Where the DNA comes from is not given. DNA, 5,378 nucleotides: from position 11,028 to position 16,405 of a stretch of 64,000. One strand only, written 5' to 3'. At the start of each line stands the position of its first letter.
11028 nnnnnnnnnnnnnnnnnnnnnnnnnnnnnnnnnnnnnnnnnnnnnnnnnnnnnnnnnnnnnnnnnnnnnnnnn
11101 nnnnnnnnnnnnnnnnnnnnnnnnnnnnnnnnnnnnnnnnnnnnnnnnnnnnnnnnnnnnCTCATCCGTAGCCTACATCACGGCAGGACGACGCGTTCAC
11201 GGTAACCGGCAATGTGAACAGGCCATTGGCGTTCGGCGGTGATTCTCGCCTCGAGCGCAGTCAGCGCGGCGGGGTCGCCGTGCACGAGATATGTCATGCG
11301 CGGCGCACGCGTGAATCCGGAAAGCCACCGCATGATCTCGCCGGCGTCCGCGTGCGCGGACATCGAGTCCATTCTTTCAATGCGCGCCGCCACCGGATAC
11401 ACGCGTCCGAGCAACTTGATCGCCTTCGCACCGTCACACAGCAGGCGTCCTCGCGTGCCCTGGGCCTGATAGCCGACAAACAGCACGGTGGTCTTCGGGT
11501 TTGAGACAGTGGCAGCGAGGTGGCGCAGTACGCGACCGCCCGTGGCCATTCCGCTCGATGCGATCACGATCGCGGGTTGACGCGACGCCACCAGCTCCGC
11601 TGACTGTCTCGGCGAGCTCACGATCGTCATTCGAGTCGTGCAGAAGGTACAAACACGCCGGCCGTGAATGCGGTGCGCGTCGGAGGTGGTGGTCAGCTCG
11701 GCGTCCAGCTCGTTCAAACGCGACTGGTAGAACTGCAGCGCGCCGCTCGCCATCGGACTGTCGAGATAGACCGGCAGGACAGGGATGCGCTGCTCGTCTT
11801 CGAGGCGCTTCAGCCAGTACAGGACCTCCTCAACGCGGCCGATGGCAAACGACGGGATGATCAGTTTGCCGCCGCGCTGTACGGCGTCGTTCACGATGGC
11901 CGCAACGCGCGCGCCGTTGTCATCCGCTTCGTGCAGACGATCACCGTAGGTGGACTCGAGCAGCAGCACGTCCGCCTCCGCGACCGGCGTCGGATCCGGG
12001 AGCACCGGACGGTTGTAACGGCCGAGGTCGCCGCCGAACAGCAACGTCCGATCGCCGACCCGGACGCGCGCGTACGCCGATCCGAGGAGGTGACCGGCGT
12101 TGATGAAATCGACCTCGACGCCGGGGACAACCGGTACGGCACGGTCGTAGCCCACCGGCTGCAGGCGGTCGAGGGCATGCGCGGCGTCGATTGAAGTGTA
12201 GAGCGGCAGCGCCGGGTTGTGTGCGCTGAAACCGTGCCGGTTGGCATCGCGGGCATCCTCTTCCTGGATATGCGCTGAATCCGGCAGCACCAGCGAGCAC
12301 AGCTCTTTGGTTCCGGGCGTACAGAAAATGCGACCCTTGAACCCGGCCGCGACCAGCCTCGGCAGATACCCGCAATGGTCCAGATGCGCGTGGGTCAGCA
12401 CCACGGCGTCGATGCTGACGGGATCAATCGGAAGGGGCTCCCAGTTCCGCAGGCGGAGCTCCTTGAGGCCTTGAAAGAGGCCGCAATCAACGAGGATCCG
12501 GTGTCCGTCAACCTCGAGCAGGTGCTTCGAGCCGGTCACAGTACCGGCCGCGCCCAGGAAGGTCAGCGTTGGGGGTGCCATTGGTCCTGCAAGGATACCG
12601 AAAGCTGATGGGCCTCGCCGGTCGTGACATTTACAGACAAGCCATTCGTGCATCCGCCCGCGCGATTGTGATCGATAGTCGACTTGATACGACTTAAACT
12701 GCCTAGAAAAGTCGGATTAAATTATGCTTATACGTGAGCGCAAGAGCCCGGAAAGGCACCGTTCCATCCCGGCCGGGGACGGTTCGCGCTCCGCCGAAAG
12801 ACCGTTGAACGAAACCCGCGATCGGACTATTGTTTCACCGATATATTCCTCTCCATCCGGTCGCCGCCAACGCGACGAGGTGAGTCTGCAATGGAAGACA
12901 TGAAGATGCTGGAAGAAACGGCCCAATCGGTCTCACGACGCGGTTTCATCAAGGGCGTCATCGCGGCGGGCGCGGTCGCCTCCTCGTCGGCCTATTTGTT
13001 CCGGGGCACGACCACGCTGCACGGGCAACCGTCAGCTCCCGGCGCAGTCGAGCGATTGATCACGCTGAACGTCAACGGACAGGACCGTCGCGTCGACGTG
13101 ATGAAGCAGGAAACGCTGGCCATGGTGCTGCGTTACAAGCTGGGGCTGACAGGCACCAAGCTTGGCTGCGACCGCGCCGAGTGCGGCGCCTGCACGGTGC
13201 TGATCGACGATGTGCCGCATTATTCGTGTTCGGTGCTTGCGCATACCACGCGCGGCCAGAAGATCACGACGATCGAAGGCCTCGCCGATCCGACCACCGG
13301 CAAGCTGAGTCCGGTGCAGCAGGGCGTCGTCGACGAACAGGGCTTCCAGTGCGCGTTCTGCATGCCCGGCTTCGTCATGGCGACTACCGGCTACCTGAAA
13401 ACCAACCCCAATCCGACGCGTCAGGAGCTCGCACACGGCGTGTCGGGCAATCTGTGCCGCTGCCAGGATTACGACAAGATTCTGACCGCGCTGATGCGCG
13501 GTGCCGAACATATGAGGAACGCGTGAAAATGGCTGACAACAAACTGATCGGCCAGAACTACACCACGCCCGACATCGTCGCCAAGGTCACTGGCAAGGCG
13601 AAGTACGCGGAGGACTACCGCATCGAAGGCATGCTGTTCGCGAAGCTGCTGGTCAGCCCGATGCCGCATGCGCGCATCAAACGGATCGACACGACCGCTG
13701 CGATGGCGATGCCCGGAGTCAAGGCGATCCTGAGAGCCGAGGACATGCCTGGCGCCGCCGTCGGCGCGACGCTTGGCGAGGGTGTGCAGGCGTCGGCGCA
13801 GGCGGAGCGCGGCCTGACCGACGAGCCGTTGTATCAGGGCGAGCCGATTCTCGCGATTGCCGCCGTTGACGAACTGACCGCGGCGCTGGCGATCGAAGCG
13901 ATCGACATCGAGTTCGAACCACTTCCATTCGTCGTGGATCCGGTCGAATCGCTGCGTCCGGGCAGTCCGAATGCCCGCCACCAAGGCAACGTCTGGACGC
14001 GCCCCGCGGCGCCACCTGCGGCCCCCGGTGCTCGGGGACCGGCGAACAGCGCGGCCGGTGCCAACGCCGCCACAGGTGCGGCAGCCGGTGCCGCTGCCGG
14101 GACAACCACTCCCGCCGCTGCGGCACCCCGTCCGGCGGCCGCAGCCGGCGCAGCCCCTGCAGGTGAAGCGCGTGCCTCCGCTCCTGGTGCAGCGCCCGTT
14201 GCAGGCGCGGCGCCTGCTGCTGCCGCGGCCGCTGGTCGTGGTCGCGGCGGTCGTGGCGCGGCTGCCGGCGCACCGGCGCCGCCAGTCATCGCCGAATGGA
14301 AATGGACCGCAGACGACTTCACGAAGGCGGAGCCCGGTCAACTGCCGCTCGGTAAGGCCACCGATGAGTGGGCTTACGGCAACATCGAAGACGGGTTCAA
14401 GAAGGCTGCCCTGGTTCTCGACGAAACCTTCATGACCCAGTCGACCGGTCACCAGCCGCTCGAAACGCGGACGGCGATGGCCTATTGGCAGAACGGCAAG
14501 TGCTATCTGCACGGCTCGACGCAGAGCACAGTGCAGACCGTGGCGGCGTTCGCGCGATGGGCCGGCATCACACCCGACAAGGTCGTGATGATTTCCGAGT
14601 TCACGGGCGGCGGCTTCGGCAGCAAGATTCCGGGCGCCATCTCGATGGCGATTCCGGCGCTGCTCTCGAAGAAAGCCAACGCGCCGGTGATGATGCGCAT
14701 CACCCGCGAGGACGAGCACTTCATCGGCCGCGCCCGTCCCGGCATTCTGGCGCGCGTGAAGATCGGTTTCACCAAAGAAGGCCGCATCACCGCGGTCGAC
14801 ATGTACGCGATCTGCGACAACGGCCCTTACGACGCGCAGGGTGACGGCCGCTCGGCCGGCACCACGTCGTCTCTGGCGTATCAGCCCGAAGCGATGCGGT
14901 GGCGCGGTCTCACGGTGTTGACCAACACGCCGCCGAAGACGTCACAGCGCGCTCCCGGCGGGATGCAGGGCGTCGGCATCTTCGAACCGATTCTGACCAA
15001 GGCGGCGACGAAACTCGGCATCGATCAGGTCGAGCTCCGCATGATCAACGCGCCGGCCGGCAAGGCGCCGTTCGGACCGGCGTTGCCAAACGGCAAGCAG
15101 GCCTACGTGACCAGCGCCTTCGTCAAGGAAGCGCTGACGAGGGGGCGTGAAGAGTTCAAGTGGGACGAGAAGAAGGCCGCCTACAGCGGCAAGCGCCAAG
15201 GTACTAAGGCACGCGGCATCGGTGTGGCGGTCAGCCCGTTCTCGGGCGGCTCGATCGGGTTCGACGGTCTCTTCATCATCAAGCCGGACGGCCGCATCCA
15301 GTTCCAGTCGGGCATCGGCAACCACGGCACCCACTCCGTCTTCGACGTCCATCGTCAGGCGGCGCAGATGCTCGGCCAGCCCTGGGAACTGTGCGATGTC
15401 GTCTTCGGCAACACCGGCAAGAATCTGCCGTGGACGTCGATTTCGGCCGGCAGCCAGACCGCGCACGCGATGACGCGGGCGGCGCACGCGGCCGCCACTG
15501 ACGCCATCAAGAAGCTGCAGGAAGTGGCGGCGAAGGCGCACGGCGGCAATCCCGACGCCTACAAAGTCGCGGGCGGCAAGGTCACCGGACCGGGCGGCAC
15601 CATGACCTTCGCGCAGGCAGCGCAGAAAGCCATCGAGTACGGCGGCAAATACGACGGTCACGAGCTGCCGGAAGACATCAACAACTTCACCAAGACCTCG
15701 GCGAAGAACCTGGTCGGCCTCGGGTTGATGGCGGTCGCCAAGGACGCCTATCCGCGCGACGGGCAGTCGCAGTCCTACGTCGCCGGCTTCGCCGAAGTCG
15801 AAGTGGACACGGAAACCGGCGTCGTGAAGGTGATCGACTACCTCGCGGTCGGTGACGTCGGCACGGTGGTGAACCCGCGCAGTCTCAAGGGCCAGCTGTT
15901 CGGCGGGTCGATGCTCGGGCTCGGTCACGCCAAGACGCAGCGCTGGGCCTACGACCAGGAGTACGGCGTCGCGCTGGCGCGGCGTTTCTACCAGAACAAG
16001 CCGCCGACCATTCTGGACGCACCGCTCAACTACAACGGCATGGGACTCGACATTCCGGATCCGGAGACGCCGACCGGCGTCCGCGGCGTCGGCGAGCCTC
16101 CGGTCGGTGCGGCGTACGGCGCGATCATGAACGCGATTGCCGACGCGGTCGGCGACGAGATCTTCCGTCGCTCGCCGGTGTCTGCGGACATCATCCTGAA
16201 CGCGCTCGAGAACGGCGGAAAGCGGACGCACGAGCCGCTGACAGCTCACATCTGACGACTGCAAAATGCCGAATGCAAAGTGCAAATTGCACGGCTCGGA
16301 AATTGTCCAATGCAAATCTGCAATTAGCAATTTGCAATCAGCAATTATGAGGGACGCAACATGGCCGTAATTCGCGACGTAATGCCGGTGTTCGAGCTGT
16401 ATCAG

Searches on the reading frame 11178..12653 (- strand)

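Call 76: search_protein_families(library=pfam, proteins=[window:11178-12653:-], max_evalue=0.001)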
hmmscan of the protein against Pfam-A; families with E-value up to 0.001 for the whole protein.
window:11178-12653:- (491 aa): 5 families
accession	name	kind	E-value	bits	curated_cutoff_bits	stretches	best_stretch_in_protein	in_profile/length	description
PF10996.14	Beta-Casp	-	8.7e-31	107.4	27.7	1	275-404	2-119/120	Beta-Casp domain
PF07521.17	RMMBL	-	3.6e-18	65.8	21.6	1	419-481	2-62/63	Zn-dependent metallo-hydrolase RNA specificity domain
PF00753.33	Lactamase_B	-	3.3e-12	47.2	22.7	1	45-226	10-162/196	Metallo-beta-lactamase superfamily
PF12706.13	Lactamase_B_2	-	6.7e-12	45.9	27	1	51-235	1-165/200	Beta-lactamase superfamily domain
PF16661.11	Lactamase_B_6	-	3.1e-07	30.4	27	1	45-198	1-150/193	Metallo-beta-lactamase superfamily domain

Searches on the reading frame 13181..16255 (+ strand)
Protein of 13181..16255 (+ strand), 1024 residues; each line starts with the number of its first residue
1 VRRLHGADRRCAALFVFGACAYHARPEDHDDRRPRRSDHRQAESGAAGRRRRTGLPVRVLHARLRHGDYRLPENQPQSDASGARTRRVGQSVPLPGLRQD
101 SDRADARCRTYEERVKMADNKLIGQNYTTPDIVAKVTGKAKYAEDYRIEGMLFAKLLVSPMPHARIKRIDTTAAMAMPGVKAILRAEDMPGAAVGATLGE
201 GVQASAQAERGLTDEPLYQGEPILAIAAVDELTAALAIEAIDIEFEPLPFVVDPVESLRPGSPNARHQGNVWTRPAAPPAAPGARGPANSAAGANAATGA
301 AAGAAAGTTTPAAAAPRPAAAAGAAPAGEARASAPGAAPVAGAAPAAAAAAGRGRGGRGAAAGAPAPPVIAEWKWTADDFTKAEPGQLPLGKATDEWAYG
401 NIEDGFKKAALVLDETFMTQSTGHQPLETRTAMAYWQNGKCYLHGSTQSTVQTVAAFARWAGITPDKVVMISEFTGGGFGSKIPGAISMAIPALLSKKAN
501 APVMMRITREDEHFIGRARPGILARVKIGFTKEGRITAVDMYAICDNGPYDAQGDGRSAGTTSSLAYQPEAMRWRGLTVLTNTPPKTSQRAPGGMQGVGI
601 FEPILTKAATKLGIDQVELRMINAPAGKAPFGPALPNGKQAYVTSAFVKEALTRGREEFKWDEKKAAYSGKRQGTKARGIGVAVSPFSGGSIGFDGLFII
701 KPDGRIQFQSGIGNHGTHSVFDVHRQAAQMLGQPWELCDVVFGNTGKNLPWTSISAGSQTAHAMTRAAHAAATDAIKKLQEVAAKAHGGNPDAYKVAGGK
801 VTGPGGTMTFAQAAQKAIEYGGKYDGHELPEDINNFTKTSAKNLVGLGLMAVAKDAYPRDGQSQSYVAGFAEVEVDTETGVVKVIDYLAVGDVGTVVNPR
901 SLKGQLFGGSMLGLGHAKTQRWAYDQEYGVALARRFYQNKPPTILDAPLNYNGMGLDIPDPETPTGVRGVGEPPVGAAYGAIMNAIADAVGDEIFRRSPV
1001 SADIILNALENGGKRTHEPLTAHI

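Call 76: search_protein_families(library=pfam, proteins=[window:13181-16255:+], max_evalue=0.001)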
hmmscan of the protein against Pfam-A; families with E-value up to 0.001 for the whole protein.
window:13181-16255:+ (1024 aa): 3 families
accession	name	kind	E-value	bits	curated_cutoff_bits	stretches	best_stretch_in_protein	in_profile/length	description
PF02738.23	MoCoBD_1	-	9.5e-57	192.3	27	1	396-624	12-244/244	Molybdopterin cofactor-binding domain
PF20256.3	MoCoBD_2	-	2.3e-42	145.9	27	1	655-948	2-283/283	Molybdopterin cofactor-binding domain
PF01315.27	Ald_Xan_dh_C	-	8.5e-22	78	31.3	1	137-249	1-110/110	Aldehyde oxidase and xanthine dehydrogenase, a/b hammerhead domain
